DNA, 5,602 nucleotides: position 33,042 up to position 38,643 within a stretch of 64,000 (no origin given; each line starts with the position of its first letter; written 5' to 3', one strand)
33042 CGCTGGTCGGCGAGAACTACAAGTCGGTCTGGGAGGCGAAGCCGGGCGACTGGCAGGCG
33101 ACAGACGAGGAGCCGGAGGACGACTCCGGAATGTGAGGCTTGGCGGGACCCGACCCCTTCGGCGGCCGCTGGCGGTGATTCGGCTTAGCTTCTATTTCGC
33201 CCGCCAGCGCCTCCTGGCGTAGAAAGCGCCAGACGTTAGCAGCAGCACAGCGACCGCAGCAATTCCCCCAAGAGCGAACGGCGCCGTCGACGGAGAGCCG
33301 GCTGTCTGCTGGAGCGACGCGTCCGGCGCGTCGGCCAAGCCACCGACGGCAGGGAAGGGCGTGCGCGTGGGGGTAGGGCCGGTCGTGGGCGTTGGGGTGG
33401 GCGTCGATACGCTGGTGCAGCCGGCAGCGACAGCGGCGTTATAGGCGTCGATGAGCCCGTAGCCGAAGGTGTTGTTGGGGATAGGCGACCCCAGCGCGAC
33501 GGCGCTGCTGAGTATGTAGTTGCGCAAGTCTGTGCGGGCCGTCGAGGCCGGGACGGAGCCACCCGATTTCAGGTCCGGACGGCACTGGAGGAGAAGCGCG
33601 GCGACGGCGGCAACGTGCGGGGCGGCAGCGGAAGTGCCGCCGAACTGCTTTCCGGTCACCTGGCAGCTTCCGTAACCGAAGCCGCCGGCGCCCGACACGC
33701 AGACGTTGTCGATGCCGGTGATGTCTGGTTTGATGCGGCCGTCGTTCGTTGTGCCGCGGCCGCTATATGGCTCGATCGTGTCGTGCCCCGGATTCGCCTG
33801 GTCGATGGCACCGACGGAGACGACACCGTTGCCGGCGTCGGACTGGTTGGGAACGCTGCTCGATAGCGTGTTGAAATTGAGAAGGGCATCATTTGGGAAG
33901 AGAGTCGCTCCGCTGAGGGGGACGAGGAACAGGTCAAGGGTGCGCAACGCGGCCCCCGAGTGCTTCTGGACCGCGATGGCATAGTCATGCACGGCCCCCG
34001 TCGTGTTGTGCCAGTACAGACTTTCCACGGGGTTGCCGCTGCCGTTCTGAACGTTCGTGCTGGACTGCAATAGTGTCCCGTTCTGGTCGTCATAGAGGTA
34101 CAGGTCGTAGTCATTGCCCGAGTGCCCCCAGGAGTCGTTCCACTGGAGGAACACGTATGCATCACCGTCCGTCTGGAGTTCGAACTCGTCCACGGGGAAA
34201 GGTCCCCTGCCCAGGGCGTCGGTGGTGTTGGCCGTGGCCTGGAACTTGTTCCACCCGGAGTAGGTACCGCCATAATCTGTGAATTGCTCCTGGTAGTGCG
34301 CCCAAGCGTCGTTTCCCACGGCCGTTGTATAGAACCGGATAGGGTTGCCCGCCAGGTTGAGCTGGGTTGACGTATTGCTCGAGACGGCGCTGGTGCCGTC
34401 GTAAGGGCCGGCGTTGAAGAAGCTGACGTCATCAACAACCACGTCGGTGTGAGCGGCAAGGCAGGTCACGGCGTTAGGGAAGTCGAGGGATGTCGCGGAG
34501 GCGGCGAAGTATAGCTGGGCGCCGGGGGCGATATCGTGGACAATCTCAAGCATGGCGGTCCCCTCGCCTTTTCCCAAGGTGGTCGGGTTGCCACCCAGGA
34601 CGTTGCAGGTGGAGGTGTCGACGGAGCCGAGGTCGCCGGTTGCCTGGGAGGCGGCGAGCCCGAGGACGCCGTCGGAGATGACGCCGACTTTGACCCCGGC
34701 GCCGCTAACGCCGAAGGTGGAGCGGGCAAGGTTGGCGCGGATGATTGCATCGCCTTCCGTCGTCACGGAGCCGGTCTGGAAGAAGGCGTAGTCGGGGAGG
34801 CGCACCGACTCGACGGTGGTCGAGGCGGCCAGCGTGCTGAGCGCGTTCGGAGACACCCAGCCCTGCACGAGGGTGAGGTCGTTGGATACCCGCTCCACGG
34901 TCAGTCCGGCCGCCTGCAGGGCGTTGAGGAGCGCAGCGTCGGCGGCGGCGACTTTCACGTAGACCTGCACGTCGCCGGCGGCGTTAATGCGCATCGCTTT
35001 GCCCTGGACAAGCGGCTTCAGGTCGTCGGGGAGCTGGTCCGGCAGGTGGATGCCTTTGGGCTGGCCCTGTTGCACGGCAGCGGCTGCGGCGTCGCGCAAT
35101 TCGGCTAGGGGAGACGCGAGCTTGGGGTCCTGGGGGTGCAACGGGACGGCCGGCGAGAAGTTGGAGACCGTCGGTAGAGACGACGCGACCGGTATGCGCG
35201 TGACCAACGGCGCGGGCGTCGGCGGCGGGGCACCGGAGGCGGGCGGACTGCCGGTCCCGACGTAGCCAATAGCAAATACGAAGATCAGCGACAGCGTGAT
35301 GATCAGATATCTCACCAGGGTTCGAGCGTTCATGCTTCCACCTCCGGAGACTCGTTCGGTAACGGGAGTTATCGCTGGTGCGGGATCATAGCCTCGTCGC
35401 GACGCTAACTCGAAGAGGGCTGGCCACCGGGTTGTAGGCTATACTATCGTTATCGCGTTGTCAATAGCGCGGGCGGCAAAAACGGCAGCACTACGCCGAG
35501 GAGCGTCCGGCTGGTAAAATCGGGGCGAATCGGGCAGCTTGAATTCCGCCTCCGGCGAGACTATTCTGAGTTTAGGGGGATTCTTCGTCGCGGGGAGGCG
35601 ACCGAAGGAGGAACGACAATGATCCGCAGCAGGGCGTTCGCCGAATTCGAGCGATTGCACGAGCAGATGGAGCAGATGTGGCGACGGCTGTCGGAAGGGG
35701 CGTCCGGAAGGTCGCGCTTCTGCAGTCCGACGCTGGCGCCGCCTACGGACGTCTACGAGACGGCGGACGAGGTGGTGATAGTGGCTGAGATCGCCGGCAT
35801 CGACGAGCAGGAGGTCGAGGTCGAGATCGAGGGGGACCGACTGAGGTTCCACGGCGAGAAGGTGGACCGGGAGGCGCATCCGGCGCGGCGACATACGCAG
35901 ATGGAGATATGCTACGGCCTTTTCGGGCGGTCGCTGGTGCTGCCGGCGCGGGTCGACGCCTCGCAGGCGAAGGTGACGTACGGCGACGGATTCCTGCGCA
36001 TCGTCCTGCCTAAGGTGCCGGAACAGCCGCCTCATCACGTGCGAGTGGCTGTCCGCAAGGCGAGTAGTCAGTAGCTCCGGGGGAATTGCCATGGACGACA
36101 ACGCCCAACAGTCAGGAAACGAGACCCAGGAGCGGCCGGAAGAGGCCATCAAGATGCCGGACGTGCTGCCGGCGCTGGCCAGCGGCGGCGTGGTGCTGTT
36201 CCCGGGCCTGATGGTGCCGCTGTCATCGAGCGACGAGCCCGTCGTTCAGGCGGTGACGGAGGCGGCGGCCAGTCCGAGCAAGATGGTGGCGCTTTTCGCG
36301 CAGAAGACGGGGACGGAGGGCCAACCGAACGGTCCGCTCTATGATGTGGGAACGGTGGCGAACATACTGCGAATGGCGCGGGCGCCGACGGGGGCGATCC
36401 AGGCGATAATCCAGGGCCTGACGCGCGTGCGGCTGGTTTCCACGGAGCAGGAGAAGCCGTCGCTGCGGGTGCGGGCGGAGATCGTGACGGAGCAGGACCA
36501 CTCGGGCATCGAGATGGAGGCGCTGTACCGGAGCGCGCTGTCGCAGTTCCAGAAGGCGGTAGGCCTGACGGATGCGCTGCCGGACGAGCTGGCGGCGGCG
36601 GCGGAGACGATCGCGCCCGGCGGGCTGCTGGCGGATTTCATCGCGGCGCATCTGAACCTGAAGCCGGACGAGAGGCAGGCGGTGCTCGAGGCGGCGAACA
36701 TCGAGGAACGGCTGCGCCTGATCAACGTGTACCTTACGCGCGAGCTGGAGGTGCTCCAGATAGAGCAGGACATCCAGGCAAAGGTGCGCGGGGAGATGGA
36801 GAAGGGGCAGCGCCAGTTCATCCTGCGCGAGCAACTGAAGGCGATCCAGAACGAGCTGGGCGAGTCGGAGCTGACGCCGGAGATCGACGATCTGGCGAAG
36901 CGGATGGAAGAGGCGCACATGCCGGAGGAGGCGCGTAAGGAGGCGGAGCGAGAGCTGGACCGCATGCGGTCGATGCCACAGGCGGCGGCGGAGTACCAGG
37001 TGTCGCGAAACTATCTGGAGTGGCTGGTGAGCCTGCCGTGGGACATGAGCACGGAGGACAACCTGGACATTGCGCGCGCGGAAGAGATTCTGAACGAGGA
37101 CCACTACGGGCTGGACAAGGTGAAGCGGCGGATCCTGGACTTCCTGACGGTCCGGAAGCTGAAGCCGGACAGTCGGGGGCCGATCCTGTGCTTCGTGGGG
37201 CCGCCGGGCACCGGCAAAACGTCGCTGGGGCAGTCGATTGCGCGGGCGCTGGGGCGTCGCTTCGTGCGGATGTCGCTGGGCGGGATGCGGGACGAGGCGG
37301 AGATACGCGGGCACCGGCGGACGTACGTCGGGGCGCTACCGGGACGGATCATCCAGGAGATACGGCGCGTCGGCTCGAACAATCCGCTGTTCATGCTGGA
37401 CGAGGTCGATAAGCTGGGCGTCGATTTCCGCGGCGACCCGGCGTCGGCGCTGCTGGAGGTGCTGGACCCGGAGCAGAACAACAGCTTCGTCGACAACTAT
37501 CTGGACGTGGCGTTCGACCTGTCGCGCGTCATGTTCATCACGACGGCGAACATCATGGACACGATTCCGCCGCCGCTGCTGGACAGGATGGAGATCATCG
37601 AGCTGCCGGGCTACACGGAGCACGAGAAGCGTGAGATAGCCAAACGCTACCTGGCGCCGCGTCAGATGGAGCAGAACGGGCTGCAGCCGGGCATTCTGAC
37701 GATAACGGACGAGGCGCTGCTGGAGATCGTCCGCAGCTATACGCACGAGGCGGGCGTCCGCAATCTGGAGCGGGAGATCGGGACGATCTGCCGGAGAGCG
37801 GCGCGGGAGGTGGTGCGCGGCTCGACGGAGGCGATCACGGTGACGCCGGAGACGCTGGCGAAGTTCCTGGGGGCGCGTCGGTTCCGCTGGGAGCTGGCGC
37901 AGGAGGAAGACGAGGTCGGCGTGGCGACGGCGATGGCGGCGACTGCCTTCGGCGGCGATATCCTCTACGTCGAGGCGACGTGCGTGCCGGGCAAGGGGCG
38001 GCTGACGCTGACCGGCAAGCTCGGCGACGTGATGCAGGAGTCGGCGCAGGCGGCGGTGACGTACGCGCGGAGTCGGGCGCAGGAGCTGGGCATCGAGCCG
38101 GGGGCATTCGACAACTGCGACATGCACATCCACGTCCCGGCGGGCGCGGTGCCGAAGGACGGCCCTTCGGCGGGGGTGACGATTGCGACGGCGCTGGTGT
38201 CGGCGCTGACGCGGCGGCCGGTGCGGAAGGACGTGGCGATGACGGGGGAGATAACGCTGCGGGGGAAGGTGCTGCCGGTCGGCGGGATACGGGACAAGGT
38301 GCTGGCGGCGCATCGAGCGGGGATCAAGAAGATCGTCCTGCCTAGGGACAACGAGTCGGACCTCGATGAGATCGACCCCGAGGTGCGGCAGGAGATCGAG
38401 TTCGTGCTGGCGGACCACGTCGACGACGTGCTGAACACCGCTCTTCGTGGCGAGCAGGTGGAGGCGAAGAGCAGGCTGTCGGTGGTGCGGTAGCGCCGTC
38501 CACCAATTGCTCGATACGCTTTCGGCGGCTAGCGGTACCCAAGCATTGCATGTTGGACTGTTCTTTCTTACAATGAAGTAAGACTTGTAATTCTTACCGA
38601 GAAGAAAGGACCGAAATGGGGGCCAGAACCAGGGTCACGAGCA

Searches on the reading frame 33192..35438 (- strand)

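Call 52: search_protein_families(library=pfam, proteins=[window:33192-35438:-], max_evalue=0.001)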
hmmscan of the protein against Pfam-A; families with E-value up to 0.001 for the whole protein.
window:33192-35438:- (748 aa): 1 family
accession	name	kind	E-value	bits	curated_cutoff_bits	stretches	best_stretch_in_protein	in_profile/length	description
PF00082.27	Peptidase_S8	-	2.4e-15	57.1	21.8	1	527-661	162-288/288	Subtilase family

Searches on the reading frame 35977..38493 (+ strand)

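Call 52: search_protein_families(library=pfam, proteins=[window:35977-38493:+], max_evalue=0.001)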
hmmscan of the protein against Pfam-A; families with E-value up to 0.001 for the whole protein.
window:35977-38493:+ (838 aa): 8 families
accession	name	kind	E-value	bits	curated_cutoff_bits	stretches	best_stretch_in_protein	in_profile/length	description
PF05362.19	Lon_C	-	4e-90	301.3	21.1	1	622-824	2-204/205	Lon protease (S16) C-terminal proteolytic domain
PF02190.22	LON_substr_bdg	-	2.6e-37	129.1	28.7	1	63-255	1-200/200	ATP-dependent protease La (LON) substrate-binding domain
PF00004.35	AAA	-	2.8e-24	86.5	21.2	1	404-541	1-126/131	ATPase family associated with various cellular activities (AAA)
PF22667.2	Lon_lid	-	9.5e-22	76.9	27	1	565-616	1-52/57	Lon protease AAA+ ATPase lid domain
PF13541.12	ChlI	-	4.5e-09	36.7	27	1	666-792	2-121/121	Subunit ChlI of Mg-chelatase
PF07728.20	AAA_5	-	6.1e-07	30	22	1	404-538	2-139/139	AAA domain (dynein-related subfamily)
PF13401.12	AAA_22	-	0.00026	21.7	27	0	401-481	5-97/130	AAA domain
PF08298.17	AAA_PrkA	-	0.00051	19.6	25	1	373-426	58-110/358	PrkA AAA domain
